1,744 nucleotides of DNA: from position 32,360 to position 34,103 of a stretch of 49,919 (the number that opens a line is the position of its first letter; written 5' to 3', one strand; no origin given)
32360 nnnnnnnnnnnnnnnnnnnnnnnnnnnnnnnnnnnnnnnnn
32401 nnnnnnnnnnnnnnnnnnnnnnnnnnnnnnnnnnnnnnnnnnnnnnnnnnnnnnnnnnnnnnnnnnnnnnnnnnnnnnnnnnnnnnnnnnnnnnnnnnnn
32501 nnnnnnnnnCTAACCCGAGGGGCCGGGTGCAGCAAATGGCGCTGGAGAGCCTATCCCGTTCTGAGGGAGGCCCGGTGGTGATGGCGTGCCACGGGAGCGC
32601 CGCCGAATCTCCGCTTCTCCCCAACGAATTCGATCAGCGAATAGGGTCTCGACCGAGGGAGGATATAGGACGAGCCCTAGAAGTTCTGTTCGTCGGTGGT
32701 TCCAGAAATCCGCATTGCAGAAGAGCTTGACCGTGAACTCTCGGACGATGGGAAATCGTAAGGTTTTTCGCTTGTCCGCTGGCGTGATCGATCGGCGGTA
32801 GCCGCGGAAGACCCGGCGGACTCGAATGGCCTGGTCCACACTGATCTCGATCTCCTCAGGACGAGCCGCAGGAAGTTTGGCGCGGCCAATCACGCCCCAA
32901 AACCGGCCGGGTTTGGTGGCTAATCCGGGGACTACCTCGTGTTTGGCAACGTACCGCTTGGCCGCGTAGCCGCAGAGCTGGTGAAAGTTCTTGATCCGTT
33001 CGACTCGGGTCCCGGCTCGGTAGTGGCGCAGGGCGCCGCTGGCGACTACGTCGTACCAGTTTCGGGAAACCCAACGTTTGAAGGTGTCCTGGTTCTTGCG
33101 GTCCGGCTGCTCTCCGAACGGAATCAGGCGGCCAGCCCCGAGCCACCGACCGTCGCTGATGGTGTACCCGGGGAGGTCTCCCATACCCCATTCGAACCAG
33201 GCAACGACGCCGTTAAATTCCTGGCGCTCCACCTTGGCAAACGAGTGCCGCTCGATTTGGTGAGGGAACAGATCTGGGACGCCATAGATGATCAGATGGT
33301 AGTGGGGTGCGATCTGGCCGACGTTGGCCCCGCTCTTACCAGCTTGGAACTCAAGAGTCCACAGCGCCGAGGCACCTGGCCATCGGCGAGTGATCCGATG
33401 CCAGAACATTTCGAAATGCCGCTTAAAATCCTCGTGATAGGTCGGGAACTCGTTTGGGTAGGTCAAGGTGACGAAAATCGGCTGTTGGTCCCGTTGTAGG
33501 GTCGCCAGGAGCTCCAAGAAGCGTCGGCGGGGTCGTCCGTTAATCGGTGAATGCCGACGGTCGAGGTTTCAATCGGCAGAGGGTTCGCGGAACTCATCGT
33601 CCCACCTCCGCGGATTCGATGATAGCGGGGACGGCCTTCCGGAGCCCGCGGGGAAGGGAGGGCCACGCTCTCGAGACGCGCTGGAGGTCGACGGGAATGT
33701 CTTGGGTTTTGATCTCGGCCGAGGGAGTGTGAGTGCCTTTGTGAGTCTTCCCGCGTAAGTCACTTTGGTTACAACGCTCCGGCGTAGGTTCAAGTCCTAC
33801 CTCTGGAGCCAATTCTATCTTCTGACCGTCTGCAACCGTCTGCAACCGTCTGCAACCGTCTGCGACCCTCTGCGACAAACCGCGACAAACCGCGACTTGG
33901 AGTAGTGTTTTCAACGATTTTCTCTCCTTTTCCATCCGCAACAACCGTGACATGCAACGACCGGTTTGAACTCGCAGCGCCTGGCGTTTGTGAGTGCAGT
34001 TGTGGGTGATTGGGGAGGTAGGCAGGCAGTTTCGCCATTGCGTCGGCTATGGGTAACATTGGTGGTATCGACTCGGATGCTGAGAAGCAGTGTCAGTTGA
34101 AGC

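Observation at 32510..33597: HUH rolling-circle Rep whose best start (SD + ATG at 33597) is in a different frame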

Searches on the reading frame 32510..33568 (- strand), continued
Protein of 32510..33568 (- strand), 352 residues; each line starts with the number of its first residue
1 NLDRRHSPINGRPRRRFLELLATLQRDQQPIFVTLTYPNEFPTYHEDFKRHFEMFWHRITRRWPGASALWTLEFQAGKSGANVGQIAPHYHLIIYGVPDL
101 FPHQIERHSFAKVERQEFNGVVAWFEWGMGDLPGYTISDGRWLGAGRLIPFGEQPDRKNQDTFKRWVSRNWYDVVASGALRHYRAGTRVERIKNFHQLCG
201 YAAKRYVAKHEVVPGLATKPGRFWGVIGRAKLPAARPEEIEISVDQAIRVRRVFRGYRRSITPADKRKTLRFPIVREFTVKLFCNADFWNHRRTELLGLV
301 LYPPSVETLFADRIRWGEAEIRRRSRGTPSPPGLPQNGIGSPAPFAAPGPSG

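Call 36: find_encoding_contigs(protein=P0052, flank=3000, max_places=3)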
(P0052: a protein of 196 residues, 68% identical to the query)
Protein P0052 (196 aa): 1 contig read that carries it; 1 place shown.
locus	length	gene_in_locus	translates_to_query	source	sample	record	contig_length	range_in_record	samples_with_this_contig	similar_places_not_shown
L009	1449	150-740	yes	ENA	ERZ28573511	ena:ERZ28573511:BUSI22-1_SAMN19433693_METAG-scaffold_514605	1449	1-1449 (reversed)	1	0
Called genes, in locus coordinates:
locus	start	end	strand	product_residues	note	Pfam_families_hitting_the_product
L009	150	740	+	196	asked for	PF23343:REP_ORF2-G2P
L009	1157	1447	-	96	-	?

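Call 40: find_related_loci(query=window:32510-33517:-, collection=metagenome_contigs, flank=6000)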
Query window:32510-33517:- (335 aa) in metagenome_contigs; peptide patterns used: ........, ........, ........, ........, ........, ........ (x = any residue, [..] = any of these).
65 stretches matched a pattern, but none encodes a relative of the query by tblastn (E <= 1e-3).

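Call 46: search_solved_structures(query=A1, max_evalue=10, show_alignments=2)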
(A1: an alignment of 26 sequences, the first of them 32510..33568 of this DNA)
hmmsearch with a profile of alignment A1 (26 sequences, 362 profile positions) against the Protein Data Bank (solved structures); distinct sequences matched with E-value up to 10: 0.

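Call 47: search_protein_families(library=ncbifam, proteins=[window:32510-33568:-, P0002], max_evalue=1)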
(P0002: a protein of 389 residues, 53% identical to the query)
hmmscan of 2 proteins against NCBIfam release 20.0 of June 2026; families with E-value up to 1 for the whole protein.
window:32510-33568:- (352 aa): 0 families

P0002 (389 aa): 0 families

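Call 50: find_related_loci(query=A1, collection=genome_contigs, flank=7000)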
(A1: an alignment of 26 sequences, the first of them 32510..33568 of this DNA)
Query A1 (352 aa) in genome_contigs; peptide patterns used: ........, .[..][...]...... (x = any residue, [..] = any of these).
68 stretches matched a pattern; 24 encode a relative of the query (tblastn E <= 1e-3); 24 distinct loci.
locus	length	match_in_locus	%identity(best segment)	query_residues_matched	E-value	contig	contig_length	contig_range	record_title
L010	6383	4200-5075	52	14-298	7e-89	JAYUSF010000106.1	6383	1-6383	MAG: Verrucomicrobiota bacterium isolate GL117_UP_concoct_13 GL117_UP_concoct_13_105, whole genome shotgun sequence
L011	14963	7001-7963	43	7-312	2e-78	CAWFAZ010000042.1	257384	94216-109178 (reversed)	MAG: uncultured Verrucomicrobiae bacterium isolate MFD01112.bin.2.19 genome assembly, contig: contig_2911, whole genome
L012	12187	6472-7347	45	14-303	8e-78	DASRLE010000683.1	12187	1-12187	MAG TPA_asm: Candidatus Saccharimonadales bacterium isolate SMAG_U10180 k141_391885, whole genome shotgun sequence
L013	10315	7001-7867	47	14-300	6e-74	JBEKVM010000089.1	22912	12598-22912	MAG: Verrucomicrobiota bacterium isolate SPRUCE 604 SPRUCE_604_89, whole genome shotgun sequence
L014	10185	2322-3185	46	14-299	3e-73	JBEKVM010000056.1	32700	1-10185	MAG: Verrucomicrobiota bacterium isolate SPRUCE 604 SPRUCE_604_56, whole genome shotgun sequence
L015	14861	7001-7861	46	14-298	3e-73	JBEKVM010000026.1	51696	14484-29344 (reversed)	MAG: Verrucomicrobiota bacterium isolate SPRUCE 604 SPRUCE_604_26, whole genome shotgun sequence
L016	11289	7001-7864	46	14-299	4e-73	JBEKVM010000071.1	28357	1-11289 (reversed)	MAG: Verrucomicrobiota bacterium isolate SPRUCE 604 SPRUCE_604_71, whole genome shotgun sequence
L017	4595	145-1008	46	14-299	9e-73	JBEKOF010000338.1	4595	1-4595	MAG: Verrucomicrobiota bacterium isolate SPRUCE 434 SPRUCE_434_338, whole genome shotgun sequence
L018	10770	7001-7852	47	14-292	4e-69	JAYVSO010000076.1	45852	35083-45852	MAG: Verrucomicrobiota bacterium isolate GL74_DN_concoct_278 GL74_DN_concoct_278_75, whole genome shotgun sequence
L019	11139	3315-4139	41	14-292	4e-61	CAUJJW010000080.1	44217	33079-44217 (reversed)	MAG: Verrucomicrobiota bacterium isolate KLAP45 genome assembly, contig: KLAP45_236823, whole genome shotgun sequence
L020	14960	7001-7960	37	14-341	6e-60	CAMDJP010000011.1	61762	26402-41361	MAG: Akkermansia muciniphila isolate TE-11nov19-118 genome assembly, contig: TE-11nov19-C430, whole genome shotgun seque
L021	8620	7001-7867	39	14-298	4e-59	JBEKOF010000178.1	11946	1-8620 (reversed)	MAG: Verrucomicrobiota bacterium isolate SPRUCE 434 SPRUCE_434_178, whole genome shotgun sequence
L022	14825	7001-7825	43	14-301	7e-59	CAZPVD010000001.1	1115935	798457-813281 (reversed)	MAG TPA_asm: uncultured Verrucomicrobiota bacterium isolate binchicken_co185_72 genome assembly, contig: NODE_1_length_1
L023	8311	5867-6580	43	66-298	1e-53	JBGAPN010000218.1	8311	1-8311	MAG: Limisphaerales bacterium isolate MAG_AAO_H125.19 AAOH125-19_opera_contig_14464, whole genome shotgun sequence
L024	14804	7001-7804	42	14-298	7e-53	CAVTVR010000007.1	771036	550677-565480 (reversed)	MAG: uncultured Verrucomicrobiae bacterium isolate MFD09286.bin.2.125 genome assembly, contig: contig_28008, whole genom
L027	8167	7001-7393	50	161-289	2e-37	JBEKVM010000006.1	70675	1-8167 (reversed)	MAG: Verrucomicrobiota bacterium isolate SPRUCE 604 SPRUCE_604_6, whole genome shotgun sequence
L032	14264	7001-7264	48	203-289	1e-18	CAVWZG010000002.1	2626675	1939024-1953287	MAG: uncultured Verrucomicrobiae bacterium isolate MFD09286.bin.1.251 genome assembly, contig: contig_54668, whole genom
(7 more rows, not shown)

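Call 58: predict_structure(alignment_id=A4)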
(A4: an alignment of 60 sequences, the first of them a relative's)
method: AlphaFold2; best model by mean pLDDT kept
length: 389 residues; sequences in the alignment: 60
mean_pLDDT: 84.0   pTM: 0.79
mean pLDDT of the five models: 84.0, 83.3, 83.3, 82.2, 81.4
residues with pLDDT >= 90: 188; 70-90: 131; 50-70: 52; < 50: 18
segments of 3 or more residues with pLDDT < 50: 369-371, 373-379, 384-389
pLDDT, mean of each block of 10 residues (from residue 1): 95 90 81 88 94 96 87 92 98 96 88 94 96 95 84 89 63 69 85 96 92 87 92 79 79 95 97 94 92 81 66 93 93 72 64 71 54 47 46
secondary structure, 60 per line:
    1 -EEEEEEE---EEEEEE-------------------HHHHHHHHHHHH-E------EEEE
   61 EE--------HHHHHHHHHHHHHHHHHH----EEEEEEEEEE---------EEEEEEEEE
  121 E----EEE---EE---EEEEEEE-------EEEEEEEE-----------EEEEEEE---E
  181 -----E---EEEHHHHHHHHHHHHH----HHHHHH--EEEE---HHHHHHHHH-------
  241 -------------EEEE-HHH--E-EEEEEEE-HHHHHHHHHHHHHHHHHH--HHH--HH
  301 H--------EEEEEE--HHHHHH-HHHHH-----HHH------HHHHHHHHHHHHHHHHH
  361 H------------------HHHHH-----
elements in order: E2-8 E12-17 H37-48 E57-62 H71-88 E93-102 E112-121 E126-128 E137-143 E151-158 E170-176 E190-192 H193-205 H210-215 E218-221 H225-233 E254-257 E266-272 H274-291 E310-315 H318-323 H325-329 H344-361 H380-384

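Call 60: fold_search(model_id=the predicted structure, library=pdb)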
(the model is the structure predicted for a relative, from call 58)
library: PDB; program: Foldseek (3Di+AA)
matches with E <= 10: 609; with E <= 0.001: 0
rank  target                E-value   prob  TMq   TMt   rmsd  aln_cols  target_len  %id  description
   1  8zdj_A                4.0e-02  0.08  0.10  0.09  26.4       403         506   12  Cryo-EM structure of Mycobacteriophage Douge genome-packed connector (gp5, gp9, gp10, gp12 and gp13) (released 2025-06-25)
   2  3ovs_A                5.9e-02  0.30  0.18  0.16  14.0       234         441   12  How the CCA-adding Enzyme Selects Adenine over Cytosine in Position 76 of tRNA (released 2010-12-01)
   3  8gpu_A                1.1e-01  0.09  0.08  0.08  24.2       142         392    9  YFV_E_YD6Fab_prefusion (released 2022-11-02)
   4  3dky_B                1.2e-01  0.38  0.20  0.33  14.6       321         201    9  Crystal Structure of the replication initiator protein encoded on plasmid pMV158 (RepB), tetragonal form, to 3.6 Ang r (released 2009-06-30)
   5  6epk_A                1.2e-01  0.04  0.09  0.08  30.2       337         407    9  CRYSTAL STRUCTURE OF THE PRECURSOR MEMBRANE PROTEIN-ENVELOPE PROTEIN HETERODIMER FROM THE YELLOW FEVER VIRUS (released 2018-10-31)
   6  8ofn_A                1.5e-01  0.03  0.09  0.09  30.1       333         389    9  Structure of the yellow fever virus (Asibi strain) dimeric envelope protein (released 2023-08-09)
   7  3dkx_C                1.8e-01  0.38  0.22  0.36  13.2       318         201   10  Crystal Structure of the replication initiator protein encoded on plasmid pMV158 (RepB), trigonal form, to 2.7 Ang res (released 2009-06-30)
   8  5xzt_C                1.8e-01  0.30  0.12  0.32   6.6        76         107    9  C-terminal peptide depleted mutant of hydroxynitrile lyase from Passiflora edulis (PeHNL) (released 2017-11-22)
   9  5o5j_F                2.1e-01  0.69  0.14  0.46   3.7        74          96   14  Structure of the 30S small ribosomal subunit from Mycobacterium smegmatis (released 2017-07-12)
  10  5mv2                  2.1e-01  0.11  0.10  0.10  24.3       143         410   10  Crystal structure of the E protein of the Japanese encephalitis live attenuated vaccine virus (released 2018-05-23)
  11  6a0p                  2.6e-01  0.10  0.10  0.10  26.3       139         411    8  Crystal structure of Usutu virus envelope protein in the pre-fusion state (released 2018-12-26)
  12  3dca_A                2.9e-01  0.18  0.12  0.28  12.8        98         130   19  Crystal structure of the RPA0582- protein of unknown function from Rhodopseudomonas palustris- a structural genomics t (released 2008-08-05)
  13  2gia_G                2.9e-01  0.05  0.08  0.16  16.2       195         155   12  Crystal structures of trypanosoma bruciei MRP1/MRP2 (released 2006-09-05)
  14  5b08_B                3.1e-01  0.16  0.11  0.29   6.6        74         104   15  Polyketide cyclase OAC from Cannabis sativa (released 2016-01-27)
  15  6idl_A                3.1e-01  0.09  0.10  0.10  28.6       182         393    8  Cryo-EM structure of Immature Dengue virus serotype 3 in complex with human antibody 1H10 Fab at pH 5.0 (Class II part (released 2018-12-12)
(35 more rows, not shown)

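Call 63: search_dna_similar(query=window:32510-33517:-, collection=plasmids, mode=protein, max_evalue=0.001, max_rows=10)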
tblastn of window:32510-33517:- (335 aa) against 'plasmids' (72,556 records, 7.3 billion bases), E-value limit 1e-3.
Records with a match: 3; places in all: 3; records where one place covers at least 80% of the query: 0.
Best place of each record, by identity: <60% 3.
By first word of the organism name: Rhodococcus 2; Couchioplanes 1.
By predicted mobility (MOB-suite, as given by PLSDB): non-mobilizable 3.
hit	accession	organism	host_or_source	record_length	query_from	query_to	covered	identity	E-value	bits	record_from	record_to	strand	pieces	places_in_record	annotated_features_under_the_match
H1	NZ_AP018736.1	Rhodococcus erythropolis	-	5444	13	229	65%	30.2%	1e-4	51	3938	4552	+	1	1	hypothetical protein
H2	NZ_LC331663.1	Rhodococcus erythropolis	-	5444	13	229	65%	30.2%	1e-4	51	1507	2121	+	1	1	hypothetical protein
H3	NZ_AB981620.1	Couchioplanes caeruleus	-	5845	8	208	60%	27.9%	3e-7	60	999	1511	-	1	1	hypothetical protein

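Call 64: search_dna_similar(query=window:32510-33517:-, collection=phages, mode=protein, max_evalue=0.001, max_rows=10)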
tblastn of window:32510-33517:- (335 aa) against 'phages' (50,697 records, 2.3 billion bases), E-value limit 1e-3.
Records with a match: 2; places in all: 2; records where one place covers at least 80% of the query: 0.
Best place of each record, by identity: <60% 2.
By first word of the organism name: Sigmofec 1; Microviridae 1.
By host as written in the record: - 1; Ciona robusta 1.
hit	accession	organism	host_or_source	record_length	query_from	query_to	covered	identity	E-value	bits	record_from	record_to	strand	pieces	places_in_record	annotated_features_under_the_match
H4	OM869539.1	Sigmofec virus UA08Rod_5625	Sigmodon arizonae feces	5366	3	81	24%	38.8%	9e-5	50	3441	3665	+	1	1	replication initiator protein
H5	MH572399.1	Microviridae sp.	Ciona robusta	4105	14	83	21%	37.0%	7e-4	47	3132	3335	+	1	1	replication initiator protein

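Call 70: search_protein_families(library=pfam, proteins=[P0002], max_evalue=10)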
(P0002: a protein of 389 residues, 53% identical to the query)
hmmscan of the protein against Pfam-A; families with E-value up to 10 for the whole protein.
P0002 (389 aa): 1 family
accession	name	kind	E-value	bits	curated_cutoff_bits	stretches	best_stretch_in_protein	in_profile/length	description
PF23343.2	REP_ORF2-G2P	-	4.4e-08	33.8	27.8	1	57-132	2-69/99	Replication-associated protein ORF2/G2P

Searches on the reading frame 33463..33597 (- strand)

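Call 8: search_protein_families(library=pfam, proteins=[window:33463-33597:-], max_evalue=1)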
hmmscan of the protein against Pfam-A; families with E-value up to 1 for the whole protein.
window:33463-33597:- (44 aa): 1 family
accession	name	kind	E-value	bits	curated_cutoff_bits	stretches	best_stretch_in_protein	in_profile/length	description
PF21380.2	Nrd1-Seb1_dom2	-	0.034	14.6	27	1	11-39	16-42/57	Nrd1/Seb1, domain 2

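Call 9: search_protein_families(library=phrogs, proteins=[window:33463-33597:-], max_evalue=1)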
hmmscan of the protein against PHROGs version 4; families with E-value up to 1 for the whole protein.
window:33463-33597:- (44 aa): 0 families

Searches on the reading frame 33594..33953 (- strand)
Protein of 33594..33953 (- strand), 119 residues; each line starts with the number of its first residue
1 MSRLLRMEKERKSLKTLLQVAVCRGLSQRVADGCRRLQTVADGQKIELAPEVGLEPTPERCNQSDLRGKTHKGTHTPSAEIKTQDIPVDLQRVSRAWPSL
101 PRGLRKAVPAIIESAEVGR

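Call 43: search_protein_families(library=pfam, proteins=[window:33594-33953:-], max_evalue=0.1)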
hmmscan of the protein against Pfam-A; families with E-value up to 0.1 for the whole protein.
window:33594-33953:- (119 aa): 0 families
